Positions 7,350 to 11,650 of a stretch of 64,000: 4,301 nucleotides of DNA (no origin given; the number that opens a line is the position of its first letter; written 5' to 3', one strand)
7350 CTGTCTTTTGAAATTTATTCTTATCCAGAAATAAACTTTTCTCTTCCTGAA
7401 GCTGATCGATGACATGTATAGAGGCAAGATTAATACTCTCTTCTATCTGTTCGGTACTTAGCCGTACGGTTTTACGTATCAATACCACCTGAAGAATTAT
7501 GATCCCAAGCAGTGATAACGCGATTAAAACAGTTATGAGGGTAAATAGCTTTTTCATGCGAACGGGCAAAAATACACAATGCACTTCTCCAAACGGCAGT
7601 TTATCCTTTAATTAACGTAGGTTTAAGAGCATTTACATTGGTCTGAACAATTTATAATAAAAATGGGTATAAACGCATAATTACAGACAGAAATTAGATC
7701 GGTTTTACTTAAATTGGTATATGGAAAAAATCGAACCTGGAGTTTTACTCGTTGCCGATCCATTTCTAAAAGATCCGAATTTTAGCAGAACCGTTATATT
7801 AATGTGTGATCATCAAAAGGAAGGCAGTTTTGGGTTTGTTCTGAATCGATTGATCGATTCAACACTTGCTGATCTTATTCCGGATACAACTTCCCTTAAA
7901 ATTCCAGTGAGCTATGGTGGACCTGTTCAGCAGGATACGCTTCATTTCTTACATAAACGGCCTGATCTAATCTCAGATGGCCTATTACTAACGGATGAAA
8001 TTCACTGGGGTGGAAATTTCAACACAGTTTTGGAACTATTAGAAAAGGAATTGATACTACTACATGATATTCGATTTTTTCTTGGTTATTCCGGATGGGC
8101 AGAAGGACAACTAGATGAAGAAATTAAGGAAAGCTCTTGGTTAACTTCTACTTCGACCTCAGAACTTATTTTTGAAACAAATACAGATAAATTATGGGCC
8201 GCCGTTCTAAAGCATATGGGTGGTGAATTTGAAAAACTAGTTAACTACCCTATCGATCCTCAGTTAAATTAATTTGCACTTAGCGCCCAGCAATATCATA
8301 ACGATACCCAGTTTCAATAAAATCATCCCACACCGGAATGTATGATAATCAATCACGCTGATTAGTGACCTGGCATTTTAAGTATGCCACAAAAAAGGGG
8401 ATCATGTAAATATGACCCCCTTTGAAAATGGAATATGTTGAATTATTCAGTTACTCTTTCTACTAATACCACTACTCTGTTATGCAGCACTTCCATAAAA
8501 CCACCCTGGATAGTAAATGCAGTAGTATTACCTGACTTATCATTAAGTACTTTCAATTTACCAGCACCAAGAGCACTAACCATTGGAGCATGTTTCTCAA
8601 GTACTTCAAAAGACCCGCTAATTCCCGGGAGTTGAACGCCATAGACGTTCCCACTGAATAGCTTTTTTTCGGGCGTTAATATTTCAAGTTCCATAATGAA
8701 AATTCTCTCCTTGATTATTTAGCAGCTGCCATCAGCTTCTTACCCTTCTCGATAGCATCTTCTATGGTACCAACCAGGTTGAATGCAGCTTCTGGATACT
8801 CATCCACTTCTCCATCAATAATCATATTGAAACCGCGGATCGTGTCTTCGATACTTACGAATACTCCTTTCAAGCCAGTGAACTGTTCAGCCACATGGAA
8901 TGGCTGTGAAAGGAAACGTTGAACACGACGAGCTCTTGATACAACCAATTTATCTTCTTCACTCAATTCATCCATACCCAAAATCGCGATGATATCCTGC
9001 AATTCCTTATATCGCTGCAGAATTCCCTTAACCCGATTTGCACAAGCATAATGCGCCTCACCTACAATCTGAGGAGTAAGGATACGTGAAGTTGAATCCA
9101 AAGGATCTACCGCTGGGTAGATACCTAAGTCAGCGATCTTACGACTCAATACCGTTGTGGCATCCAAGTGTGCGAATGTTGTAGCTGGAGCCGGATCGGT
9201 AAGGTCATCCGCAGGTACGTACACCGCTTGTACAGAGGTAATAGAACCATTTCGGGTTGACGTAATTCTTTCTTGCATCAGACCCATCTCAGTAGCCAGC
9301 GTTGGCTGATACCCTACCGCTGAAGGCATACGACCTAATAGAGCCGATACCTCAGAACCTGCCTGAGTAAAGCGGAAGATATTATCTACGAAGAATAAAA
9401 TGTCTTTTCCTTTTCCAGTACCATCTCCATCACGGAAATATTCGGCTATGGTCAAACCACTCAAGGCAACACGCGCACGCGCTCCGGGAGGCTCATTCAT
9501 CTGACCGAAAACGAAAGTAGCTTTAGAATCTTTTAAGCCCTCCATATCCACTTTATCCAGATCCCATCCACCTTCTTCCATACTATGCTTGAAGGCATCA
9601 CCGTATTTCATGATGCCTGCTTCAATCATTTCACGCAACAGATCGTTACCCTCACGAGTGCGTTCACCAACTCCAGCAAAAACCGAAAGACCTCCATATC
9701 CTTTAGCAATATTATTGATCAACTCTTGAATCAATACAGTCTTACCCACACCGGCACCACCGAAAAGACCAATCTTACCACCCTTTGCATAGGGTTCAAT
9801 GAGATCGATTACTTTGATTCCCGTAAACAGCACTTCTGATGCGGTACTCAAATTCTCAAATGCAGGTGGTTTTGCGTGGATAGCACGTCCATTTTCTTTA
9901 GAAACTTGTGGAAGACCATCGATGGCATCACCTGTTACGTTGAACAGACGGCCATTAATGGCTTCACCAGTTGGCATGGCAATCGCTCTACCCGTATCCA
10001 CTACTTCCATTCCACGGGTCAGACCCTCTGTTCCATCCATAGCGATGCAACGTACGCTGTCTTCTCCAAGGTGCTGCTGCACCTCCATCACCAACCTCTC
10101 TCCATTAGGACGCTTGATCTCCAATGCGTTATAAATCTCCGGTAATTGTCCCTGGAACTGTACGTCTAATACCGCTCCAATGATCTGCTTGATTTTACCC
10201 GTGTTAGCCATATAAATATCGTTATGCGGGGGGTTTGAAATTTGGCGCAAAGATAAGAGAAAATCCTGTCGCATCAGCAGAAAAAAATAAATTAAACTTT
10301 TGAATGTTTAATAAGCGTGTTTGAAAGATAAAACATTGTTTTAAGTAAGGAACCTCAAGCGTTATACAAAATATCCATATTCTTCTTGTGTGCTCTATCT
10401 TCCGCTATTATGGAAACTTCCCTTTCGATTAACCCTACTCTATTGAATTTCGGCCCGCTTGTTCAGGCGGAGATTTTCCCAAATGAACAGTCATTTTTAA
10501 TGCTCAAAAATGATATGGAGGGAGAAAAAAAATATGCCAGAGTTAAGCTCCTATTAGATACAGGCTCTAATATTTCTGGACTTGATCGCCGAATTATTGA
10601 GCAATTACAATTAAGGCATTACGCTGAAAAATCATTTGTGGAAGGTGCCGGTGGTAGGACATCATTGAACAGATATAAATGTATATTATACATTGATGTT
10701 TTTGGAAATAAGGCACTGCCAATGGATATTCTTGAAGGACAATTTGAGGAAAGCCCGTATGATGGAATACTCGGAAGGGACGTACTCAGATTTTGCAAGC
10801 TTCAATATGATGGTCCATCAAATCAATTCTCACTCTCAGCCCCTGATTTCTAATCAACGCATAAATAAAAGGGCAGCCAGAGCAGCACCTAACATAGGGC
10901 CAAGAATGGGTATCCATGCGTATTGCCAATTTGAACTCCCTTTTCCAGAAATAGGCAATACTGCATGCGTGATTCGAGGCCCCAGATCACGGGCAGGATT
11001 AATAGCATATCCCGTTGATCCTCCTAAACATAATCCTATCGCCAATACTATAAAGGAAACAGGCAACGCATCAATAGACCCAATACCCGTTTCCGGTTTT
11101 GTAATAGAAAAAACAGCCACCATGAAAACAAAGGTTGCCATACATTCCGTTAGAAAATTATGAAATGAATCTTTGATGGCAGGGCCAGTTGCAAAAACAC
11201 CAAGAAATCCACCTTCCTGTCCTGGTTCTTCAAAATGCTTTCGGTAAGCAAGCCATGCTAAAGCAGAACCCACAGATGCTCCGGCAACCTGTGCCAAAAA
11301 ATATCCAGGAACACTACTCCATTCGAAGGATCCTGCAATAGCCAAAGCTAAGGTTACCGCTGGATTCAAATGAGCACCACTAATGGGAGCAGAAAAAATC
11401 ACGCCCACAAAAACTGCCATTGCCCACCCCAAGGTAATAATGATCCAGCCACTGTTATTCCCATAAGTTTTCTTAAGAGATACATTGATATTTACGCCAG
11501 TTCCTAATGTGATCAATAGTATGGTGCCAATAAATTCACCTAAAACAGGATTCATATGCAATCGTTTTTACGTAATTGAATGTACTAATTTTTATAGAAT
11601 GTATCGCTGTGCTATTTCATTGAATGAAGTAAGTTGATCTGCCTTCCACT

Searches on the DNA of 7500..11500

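Call 58: search_rna_families(source=window, start=7500, end=11500, threshold=gathering)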
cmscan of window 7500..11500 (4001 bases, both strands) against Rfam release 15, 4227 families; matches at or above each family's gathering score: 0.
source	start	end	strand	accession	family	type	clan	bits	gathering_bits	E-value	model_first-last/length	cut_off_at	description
